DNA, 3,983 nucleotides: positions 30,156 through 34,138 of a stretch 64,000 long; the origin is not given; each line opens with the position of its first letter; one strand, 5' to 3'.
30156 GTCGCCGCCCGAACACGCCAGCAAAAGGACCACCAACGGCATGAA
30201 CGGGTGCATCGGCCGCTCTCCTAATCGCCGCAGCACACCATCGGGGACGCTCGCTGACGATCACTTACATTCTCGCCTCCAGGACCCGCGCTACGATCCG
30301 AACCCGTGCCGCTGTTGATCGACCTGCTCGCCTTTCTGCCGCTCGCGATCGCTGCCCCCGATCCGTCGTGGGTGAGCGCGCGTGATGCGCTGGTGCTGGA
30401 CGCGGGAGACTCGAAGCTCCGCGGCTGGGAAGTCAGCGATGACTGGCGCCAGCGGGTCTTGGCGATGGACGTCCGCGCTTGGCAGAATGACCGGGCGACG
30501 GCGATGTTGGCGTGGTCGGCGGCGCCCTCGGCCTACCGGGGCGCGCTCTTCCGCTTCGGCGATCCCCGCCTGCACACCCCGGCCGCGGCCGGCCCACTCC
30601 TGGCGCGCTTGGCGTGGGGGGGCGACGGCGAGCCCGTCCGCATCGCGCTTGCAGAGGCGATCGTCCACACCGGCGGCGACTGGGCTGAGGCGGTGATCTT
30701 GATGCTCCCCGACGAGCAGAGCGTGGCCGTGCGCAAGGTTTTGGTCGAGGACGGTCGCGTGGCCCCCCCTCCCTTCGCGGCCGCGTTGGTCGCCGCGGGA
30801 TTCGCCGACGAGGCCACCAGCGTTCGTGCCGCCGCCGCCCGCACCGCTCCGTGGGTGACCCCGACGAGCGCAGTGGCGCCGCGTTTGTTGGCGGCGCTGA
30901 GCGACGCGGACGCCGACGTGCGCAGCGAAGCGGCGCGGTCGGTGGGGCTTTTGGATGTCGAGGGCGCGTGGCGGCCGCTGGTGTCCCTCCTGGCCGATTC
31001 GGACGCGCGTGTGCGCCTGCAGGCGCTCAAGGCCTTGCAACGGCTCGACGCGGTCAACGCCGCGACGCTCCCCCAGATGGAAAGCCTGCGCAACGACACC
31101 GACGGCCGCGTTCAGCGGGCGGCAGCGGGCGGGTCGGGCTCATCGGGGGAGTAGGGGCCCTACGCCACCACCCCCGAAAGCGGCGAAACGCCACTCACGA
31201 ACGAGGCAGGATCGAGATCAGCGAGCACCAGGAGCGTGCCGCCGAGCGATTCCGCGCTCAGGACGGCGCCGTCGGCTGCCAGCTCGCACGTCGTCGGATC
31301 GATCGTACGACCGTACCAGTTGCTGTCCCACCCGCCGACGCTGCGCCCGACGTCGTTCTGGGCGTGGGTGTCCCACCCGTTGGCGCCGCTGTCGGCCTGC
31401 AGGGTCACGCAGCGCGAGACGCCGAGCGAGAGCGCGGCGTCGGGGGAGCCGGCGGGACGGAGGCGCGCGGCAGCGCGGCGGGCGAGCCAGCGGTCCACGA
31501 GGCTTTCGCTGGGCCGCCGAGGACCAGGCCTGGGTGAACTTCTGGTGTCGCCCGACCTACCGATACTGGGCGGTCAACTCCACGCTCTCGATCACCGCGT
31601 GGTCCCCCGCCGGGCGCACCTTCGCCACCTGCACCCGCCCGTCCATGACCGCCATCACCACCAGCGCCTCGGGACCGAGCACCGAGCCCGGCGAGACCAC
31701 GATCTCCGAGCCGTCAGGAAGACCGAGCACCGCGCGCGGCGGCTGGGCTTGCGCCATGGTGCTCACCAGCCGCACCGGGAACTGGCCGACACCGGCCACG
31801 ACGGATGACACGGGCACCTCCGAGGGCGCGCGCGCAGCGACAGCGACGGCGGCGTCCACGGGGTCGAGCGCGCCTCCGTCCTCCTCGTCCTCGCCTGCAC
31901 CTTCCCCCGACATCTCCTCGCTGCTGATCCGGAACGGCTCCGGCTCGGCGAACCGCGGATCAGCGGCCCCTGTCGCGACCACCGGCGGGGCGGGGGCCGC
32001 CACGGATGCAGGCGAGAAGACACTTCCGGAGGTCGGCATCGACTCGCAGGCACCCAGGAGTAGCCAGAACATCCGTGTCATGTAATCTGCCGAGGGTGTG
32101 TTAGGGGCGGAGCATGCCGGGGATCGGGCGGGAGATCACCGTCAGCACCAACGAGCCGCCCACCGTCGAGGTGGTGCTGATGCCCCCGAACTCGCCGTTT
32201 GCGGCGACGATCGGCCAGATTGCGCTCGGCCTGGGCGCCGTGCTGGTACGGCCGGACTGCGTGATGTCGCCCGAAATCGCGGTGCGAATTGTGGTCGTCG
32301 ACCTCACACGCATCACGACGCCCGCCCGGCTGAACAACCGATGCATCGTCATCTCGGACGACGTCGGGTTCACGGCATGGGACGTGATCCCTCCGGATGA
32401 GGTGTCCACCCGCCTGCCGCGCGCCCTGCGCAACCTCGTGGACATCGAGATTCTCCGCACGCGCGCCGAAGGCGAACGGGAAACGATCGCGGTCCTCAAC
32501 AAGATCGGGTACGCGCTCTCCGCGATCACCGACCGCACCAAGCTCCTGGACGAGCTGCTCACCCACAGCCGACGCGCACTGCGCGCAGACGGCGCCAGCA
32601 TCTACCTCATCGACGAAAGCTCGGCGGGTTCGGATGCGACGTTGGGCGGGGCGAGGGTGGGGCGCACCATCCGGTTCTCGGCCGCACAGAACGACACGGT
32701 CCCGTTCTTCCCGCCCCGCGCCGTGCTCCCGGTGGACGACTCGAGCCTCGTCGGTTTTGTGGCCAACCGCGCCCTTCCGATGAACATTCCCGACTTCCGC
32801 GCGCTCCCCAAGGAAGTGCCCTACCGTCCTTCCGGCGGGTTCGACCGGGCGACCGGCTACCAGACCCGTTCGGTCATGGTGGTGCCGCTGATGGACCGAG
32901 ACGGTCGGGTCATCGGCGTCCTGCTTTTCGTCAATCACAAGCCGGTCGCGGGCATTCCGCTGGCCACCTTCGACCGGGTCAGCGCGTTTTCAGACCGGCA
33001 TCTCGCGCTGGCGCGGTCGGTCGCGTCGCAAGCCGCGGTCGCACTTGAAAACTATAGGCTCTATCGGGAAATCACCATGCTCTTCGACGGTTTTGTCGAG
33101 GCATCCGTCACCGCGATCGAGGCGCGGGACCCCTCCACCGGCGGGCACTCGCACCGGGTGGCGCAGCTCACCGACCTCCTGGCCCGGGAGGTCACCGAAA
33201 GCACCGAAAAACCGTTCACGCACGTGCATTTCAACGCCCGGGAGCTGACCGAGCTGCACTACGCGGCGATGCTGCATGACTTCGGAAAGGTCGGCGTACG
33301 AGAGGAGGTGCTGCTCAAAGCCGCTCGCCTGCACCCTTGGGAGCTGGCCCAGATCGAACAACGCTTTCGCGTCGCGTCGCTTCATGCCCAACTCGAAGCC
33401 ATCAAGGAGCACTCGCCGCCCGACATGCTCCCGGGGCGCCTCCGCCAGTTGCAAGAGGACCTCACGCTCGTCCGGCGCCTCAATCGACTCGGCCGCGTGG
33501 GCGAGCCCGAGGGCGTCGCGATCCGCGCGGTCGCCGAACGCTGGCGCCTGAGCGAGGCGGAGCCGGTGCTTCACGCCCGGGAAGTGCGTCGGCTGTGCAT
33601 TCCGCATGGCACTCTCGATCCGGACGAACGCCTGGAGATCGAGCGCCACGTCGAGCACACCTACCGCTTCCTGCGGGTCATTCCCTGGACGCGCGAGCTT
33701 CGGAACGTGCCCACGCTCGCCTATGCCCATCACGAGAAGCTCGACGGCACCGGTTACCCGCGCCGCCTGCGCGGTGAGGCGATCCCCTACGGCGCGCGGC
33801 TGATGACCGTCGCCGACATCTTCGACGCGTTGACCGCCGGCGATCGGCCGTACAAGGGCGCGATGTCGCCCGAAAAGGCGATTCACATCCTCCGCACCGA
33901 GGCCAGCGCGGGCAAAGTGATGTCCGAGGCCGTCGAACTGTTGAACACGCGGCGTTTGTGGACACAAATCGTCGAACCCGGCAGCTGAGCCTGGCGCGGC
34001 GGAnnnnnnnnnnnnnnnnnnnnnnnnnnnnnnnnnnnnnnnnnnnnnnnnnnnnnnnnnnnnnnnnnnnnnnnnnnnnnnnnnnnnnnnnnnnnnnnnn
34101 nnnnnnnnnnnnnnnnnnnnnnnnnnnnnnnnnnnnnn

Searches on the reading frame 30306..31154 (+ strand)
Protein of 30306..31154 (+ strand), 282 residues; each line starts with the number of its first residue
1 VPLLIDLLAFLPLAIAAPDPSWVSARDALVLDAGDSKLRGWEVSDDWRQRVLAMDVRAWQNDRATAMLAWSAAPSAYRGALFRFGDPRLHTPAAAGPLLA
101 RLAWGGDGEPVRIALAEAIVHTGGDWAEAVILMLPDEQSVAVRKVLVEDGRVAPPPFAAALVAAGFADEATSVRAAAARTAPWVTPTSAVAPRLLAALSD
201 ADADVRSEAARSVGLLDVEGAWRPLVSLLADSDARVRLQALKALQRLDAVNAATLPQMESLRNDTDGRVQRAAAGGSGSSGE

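Call 38: search_protein_families(library=pfam, proteins=[window:30306-31154:+], max_evalue=0.00001)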
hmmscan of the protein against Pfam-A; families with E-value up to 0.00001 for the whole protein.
window:30306-31154:+ (282 aa): 2 families
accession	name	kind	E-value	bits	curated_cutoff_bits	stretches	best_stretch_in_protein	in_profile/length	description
PF13646.12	HEAT_2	-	2.6e-12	47.3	27.7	1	192-274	2-84/88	HEAT repeats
PF02985.28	HEAT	-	9.8e-10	38.2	23.5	0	224-247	4-27/31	HEAT repeat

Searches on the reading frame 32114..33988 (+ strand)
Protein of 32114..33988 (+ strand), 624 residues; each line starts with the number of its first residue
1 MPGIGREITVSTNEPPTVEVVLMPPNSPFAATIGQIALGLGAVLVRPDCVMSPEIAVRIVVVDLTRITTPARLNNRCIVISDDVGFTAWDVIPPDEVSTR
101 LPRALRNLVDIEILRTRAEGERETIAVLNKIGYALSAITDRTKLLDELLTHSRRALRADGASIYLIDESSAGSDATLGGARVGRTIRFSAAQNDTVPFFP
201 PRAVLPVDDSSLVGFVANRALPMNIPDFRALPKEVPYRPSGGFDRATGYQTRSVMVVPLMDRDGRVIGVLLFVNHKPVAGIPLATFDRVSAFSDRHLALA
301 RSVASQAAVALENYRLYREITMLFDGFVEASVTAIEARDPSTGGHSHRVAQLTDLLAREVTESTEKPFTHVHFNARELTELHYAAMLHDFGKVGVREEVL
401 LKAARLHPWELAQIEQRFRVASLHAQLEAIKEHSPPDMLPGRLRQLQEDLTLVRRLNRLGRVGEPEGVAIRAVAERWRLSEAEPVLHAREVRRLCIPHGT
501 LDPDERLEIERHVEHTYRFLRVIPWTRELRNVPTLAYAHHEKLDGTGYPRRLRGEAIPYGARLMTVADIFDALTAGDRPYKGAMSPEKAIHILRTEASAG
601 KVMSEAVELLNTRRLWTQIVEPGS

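Call 38: search_protein_families(library=pfam, proteins=[window:32114-33988:+], max_evalue=0.00001)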
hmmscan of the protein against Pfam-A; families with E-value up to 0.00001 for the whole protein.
window:32114-33988:+ (624 aa): 5 families
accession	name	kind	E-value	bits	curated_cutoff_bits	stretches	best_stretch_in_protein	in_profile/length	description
PF13487.12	HD_5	-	9e-34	117.1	27.2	1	490-598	59-163/170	HD domain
PF01590.32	GAF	-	1.7e-13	51.7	22.4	1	140-311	1-133/133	GAF domain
PF13492.12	GAF_3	-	8.1e-11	42.9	27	1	242-313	71-129/129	GAF domain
PF13185.12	GAF_2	-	1.3e-10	42.1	28.6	1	139-312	2-136/136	GAF domain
PF01966.28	HD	-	7.2e-09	36.4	22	0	343-440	2-92/116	HD domain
